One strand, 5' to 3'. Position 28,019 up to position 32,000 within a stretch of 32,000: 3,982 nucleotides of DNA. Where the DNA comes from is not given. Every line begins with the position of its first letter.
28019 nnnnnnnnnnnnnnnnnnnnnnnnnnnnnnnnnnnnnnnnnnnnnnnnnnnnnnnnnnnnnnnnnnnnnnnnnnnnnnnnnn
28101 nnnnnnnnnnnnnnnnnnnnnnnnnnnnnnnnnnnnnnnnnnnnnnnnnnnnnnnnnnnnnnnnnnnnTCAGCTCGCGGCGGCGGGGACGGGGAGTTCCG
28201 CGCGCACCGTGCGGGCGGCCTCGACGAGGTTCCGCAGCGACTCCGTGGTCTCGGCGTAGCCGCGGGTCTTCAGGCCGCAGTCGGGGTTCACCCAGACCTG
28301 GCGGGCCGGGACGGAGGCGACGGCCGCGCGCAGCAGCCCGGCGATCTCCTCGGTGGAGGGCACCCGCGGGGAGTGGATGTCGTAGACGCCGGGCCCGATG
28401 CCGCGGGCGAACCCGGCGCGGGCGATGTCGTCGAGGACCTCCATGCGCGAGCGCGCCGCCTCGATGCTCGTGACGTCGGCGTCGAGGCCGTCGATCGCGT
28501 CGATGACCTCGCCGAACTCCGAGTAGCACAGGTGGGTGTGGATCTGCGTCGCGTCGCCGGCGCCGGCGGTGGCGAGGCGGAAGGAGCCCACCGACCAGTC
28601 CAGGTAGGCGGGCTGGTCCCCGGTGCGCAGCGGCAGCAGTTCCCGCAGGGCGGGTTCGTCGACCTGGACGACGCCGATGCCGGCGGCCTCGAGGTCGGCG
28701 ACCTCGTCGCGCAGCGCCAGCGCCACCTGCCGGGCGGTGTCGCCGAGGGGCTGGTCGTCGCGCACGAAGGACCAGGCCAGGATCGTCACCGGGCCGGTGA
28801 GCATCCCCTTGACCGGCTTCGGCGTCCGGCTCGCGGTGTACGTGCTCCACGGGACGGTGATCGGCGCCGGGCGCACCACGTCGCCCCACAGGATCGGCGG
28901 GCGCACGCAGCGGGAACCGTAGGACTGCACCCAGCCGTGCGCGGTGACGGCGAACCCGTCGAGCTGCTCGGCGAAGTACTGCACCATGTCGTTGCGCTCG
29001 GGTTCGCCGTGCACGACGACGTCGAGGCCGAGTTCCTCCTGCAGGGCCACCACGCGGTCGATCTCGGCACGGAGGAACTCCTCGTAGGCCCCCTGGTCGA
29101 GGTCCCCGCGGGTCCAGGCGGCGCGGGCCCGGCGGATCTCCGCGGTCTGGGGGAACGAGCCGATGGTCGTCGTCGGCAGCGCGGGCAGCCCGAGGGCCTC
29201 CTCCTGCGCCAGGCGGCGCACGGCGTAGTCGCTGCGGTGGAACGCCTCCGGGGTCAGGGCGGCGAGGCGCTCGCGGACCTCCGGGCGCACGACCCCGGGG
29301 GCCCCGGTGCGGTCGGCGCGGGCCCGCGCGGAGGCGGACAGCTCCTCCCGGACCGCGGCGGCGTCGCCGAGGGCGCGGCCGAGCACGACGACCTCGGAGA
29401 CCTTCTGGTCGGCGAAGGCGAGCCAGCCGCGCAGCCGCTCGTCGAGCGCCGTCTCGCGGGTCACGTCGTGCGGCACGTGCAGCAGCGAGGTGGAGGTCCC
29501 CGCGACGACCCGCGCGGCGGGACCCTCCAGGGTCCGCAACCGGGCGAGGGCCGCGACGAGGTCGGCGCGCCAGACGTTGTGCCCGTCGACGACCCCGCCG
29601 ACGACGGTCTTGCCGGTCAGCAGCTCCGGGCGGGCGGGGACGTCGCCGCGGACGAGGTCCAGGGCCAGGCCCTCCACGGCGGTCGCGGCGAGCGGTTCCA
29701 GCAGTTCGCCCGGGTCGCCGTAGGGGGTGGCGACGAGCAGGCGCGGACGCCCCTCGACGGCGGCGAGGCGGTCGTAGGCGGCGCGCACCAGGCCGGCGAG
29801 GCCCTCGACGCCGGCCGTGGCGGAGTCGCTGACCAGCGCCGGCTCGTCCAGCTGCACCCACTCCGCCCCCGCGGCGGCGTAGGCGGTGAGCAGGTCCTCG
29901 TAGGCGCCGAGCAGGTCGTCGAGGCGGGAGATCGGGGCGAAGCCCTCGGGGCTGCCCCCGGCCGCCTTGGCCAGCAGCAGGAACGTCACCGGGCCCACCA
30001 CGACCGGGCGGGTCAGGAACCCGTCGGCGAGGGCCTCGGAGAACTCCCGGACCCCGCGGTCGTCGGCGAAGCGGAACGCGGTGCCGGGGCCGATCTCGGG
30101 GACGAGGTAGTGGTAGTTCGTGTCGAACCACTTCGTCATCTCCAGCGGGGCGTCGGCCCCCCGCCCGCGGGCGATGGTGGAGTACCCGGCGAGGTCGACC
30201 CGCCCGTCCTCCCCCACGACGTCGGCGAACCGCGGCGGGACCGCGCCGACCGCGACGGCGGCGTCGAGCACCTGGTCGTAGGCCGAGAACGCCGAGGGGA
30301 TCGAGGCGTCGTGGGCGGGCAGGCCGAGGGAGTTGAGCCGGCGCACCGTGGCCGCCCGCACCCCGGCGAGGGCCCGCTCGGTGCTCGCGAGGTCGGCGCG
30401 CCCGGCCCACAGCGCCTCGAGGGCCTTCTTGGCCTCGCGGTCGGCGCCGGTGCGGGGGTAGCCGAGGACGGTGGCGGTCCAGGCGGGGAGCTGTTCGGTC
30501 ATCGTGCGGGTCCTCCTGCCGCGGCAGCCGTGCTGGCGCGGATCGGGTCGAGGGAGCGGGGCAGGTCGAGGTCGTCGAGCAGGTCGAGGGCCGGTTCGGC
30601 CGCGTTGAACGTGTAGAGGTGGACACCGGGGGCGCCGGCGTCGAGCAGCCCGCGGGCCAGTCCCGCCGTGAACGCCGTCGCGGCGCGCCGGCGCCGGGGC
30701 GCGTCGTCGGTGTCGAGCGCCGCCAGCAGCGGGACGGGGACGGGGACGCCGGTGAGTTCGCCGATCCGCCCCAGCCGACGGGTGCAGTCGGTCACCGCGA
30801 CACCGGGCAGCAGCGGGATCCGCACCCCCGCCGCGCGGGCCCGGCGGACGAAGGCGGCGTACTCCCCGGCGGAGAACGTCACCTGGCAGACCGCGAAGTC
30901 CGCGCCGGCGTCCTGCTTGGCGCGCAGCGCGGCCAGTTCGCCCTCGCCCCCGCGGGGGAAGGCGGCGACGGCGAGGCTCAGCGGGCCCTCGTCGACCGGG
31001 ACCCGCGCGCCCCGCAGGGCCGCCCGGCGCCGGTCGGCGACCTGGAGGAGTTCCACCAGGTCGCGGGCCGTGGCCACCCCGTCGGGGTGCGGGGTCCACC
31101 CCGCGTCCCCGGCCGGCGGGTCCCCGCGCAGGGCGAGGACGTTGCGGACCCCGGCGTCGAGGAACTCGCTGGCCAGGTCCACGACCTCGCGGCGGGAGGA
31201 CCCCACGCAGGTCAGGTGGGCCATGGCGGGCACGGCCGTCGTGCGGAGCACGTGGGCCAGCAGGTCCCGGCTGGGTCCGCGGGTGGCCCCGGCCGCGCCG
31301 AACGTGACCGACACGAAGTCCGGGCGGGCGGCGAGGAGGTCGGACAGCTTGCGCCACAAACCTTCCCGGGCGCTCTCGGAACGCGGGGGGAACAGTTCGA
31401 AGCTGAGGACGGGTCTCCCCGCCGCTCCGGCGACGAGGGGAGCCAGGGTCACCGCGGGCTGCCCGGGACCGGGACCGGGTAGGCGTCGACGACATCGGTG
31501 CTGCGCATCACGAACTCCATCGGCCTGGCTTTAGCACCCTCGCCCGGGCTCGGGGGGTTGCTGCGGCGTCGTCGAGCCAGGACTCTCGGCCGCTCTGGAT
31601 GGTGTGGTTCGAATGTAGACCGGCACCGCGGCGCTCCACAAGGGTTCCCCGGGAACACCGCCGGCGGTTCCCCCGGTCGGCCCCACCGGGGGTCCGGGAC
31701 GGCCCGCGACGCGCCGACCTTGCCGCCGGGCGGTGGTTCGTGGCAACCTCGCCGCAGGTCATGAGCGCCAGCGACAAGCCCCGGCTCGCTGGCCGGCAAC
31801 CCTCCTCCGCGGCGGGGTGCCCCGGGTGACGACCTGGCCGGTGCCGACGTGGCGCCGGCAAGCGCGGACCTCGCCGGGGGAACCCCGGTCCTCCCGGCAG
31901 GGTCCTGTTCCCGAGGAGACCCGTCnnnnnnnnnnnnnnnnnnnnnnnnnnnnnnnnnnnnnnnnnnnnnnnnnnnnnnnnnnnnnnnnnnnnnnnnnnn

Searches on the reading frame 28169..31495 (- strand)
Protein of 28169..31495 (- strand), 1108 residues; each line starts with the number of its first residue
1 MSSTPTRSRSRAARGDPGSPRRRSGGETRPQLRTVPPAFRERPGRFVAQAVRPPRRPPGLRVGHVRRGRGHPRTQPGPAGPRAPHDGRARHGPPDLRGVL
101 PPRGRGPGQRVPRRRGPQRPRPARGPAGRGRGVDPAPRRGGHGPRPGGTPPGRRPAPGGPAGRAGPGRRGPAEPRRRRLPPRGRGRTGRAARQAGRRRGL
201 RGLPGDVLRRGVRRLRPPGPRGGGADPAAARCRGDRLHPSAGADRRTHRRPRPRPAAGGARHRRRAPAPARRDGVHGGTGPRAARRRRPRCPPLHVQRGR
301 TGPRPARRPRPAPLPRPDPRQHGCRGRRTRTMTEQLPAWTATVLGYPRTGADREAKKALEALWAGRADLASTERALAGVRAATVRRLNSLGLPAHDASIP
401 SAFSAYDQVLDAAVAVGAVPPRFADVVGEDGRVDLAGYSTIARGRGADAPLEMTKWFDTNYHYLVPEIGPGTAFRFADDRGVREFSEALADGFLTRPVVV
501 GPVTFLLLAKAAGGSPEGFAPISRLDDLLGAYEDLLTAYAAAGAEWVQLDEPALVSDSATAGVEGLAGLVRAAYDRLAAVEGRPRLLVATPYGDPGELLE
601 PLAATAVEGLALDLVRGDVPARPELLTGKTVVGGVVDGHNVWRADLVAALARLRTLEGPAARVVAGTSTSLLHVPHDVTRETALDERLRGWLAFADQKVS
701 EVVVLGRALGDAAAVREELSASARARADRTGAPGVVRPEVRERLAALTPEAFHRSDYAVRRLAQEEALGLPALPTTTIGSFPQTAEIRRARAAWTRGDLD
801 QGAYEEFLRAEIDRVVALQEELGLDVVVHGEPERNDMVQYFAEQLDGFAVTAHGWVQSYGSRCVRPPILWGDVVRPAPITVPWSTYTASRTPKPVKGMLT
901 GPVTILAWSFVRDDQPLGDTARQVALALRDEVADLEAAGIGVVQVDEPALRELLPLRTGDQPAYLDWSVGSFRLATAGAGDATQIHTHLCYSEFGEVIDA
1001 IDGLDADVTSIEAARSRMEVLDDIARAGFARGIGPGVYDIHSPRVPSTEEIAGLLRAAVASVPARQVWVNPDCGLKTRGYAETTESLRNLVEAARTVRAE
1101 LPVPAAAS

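Call 6: search_protein_families(library=pfam, proteins=[window:28169-31495:-])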
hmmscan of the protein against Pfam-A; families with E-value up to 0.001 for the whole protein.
window:28169-31495:- (1108 aa): 2 families
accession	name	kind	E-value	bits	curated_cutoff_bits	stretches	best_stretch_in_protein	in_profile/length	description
PF01717.24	Meth_synt_2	-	7.9e-146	485.9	21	1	773-1095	1-323/324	Cobalamin-independent synthase, Catalytic domain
PF08267.18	Meth_synt_1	-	3.2e-85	286.9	27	1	341-657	2-309/313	Cobalamin-independent synthase, N-terminal domain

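Call 7: search_protein_families(library=ncbifam, proteins=[window:28169-31495:-])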
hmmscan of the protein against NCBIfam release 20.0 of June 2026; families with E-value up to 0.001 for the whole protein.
window:28169-31495:- (1108 aa): 8 families
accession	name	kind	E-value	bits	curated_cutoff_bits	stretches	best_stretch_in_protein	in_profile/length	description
NF003556.0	PRK05222.1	equivalog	3.4e-303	1008.3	541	1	340-1101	3-748/750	5-methyltetrahydropteroyltriglutamate--homocysteine S-methyltransferase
TIGR01371.1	met_syn_B12ind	equivalog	1.4e-279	930.3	929.95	1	344-1100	1-754/754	5-methyltetrahydropteroyltriglutamate--homocysteine S-methyltransferase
NF003317.0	PRK04326.1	equivalog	1.7e-72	244.5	406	1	770-1101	6-326/340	methionine synthase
NF002119.0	PRK00957.1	equivalog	9.6e-30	103.8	258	1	773-1098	2-305/306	methionine synthase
NF006589.0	PRK09121.1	equivalog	2.7e-23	82.6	392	1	773-1101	5-340/342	methionine synthase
NF002272.0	PRK01207.1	equivalog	3.8e-15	55.9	399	1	809-1098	37-340/343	methionine synthase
NF004875.0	PRK06233.1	equivalog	3.8e-08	32.5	576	1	777-849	14-86/373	vitamin B12 independent methionine synthase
NF005085.0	PRK06520.1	subfamily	1.4e-07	31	313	1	776-848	11-83/368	5-methyltetrahydropteroyltriglutamate--homocysteine S-methyltransferase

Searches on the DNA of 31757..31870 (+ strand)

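Call 38: build_rna_model(alignment_id=A1)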
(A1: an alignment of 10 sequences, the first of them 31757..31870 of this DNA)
Model R1 built from alignment A1 (10 sequences, 122 columns); structure: RNAalifold consensus.
model positions 114; base pairs 26; branch points 3; effective number of sequences 1.46; information 0.589 bits per position. Calibrated on 0.2 Mb of random sequence (short: E-values are rough).
structure used (alignment columns):
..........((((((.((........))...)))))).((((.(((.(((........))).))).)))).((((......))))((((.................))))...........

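Call 40: search_with_rna_model(model_id=R1, sources=[window, L001, L002, L003, L004, L005, L006, L007, L008, L009, L010, L011, L012, L013, L014, L015, L016, L017, L018, L019, L020, L021, L022, L023, L024, L025, L026, L027, L028, L029, L030, L031, L032, L033, L034, L035, L036, L037, L038, L039, L040, L041, L042, L043, L044, L045, L046, L047, L048, L049, L050, L051, L052, L053, L054, L055, L056, L057, L058, L059, L060, L061, L062, L063, L064, L065, L066, L067, L068, L069, L070, L071, L072, L073, L074, L075, L076, L077, L078, L079, L080], max_evalue=0.01)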
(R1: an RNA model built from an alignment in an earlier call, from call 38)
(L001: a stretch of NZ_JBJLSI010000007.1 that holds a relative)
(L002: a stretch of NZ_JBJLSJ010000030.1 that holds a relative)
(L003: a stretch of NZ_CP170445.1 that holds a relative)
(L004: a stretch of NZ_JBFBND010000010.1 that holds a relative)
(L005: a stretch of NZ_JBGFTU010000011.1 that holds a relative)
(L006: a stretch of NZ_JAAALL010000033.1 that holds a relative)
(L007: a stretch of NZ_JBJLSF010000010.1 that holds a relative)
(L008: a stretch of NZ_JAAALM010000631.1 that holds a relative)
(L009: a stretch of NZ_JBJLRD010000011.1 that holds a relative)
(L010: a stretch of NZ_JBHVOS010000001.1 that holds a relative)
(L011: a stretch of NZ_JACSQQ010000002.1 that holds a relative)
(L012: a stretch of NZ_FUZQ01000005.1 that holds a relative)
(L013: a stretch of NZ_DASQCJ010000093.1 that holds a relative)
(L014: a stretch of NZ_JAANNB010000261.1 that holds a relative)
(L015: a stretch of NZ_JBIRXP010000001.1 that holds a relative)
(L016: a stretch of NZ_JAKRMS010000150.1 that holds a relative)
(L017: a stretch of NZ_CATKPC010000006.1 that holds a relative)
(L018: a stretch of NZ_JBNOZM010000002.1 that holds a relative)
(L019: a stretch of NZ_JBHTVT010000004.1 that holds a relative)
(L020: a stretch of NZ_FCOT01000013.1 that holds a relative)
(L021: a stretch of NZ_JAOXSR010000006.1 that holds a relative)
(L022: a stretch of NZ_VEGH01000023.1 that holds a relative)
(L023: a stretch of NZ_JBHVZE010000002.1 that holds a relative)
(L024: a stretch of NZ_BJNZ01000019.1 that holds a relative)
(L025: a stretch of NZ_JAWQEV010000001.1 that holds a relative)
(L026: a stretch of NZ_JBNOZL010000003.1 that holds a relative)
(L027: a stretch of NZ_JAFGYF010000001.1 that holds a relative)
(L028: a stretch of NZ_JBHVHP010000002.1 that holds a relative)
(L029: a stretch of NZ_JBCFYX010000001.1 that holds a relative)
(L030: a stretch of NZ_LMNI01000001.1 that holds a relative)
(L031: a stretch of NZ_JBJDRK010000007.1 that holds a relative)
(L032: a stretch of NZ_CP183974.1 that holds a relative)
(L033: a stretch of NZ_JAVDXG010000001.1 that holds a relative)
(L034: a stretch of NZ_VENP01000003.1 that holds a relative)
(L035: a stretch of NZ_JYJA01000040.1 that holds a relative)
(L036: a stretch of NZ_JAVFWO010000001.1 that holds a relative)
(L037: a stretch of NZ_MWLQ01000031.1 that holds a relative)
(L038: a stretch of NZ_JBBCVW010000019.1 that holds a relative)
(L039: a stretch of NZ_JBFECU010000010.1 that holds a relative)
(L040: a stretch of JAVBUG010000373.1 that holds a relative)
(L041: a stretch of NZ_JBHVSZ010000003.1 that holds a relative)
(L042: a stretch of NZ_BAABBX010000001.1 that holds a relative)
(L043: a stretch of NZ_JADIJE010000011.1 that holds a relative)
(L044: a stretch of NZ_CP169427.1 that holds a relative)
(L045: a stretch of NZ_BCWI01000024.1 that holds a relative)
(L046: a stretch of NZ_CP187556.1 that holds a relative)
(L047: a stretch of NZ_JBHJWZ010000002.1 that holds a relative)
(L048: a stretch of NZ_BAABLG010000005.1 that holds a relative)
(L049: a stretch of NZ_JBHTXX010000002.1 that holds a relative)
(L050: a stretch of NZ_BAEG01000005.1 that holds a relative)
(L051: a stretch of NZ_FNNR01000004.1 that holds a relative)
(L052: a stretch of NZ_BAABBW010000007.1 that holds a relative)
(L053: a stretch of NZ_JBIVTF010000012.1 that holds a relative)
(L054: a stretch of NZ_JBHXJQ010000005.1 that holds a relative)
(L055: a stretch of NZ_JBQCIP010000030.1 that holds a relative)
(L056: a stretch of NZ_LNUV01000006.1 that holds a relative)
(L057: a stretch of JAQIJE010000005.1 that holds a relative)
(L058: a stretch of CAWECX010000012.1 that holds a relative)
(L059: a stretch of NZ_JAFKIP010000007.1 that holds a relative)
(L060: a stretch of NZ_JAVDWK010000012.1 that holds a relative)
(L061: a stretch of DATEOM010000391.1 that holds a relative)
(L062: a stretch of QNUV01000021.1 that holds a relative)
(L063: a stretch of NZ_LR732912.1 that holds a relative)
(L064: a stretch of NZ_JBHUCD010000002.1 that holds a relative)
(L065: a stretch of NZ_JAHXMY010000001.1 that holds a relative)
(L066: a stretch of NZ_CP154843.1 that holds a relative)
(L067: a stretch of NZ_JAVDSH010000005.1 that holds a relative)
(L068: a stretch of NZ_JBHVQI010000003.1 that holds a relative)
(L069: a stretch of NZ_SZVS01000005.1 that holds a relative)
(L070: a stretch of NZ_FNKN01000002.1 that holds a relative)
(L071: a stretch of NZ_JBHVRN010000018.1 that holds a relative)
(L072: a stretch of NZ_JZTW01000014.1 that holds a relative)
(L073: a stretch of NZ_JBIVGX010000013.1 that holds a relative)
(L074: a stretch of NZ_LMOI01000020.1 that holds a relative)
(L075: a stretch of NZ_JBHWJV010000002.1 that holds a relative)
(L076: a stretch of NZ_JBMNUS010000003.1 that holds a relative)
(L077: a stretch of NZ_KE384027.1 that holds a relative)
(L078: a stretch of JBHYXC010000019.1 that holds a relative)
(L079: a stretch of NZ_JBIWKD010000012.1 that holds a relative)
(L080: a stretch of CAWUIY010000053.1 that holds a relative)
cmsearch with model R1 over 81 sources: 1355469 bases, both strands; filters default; matches with E-value up to 0.01: 46.
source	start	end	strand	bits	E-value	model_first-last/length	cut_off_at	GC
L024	7663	7776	+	119.4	9.1e-22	1-114/114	no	0.71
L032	7663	7776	+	118.3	1.5e-21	1-114/114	no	0.71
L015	7679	7792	+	117.3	2.5e-21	1-114/114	no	0.73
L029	7654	7767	+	115.4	6e-21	1-114/114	no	0.75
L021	7786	7899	+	115.3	6.4e-21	1-114/114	no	0.71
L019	7731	7844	+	115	7.5e-21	1-114/114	no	0.75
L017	7681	7795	+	114.4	9.9e-21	1-114/114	no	0.71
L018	7735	7848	+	114.1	1.1e-20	1-114/114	no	0.75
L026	7716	7829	+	113.2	1.7e-20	1-114/114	no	0.75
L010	7536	7647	+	113.1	1.8e-20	1-114/114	no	0.71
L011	7478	7589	+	113.1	1.8e-20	1-114/114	no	0.71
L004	3875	3988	-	111.2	4.5e-20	1-114/114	no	0.75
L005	3819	3932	-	111.2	4.5e-20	1-114/114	no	0.75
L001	3861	3974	-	111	5e-20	1-114/114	no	0.74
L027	7665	7778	+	110.6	6e-20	1-114/114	no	0.71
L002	3863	3976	-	110.4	6.7e-20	1-114/114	no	0.75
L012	7748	7862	+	109.9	8.1e-20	1-114/114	no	0.75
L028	7674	7787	+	109.7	9e-20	1-114/114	no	0.75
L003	3863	3976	-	107.4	2.8e-19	1-114/114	no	0.76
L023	7722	7836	+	102.1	3.4e-18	1-114/114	no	0.73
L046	5286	5395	+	99.7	1.1e-17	1-114/114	no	0.65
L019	15263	15376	+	99.5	1.1e-17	1-114/114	no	0.75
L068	5178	5287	+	98.7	1.6e-17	1-114/114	no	0.65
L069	5178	5287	+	98.7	1.6e-17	1-114/114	no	0.65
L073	5179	5288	+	98.5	1.8e-17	1-114/114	no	0.65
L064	5196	5304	+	96.2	5.4e-17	1-114/114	no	0.61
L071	5157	5266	+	95.4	8.1e-17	1-114/114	no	0.63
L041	5216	5325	+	93.6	1.8e-16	1-114/114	no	0.64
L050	5225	5334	+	93.6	1.8e-16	1-114/114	no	0.64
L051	5251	5360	+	93.5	1.9e-16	1-114/114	no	0.64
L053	5251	5360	+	93.5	1.9e-16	1-114/114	no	0.64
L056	5251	5360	+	93.5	1.9e-16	1-114/114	no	0.64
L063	5244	5353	+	93.5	1.9e-16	1-114/114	no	0.64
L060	5288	5397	+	92.4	3.3e-16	1-114/114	no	0.65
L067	5204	5313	+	92.2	3.5e-16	1-114/114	no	0.64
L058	5251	5360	+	91.5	5e-16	1-114/114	no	0.63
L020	7500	7609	+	91.3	5.5e-16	1-114/114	no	0.69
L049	5216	5324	+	90.9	6.7e-16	1-114/114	no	0.63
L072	5215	5323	+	90.5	8e-16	1-114/114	no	0.64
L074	5231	5339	+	90.5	8e-16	1-114/114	no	0.64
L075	5216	5324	+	90.5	8e-16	1-114/114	no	0.64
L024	17059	17155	-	88.3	2.3e-15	1-114/114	no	0.74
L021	15768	15892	-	84.9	1.2e-14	1-114/114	no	0.74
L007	14163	14274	-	66.8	6e-11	1-114/114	no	0.77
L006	14304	14416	-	60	1.5e-09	1-114/114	no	0.81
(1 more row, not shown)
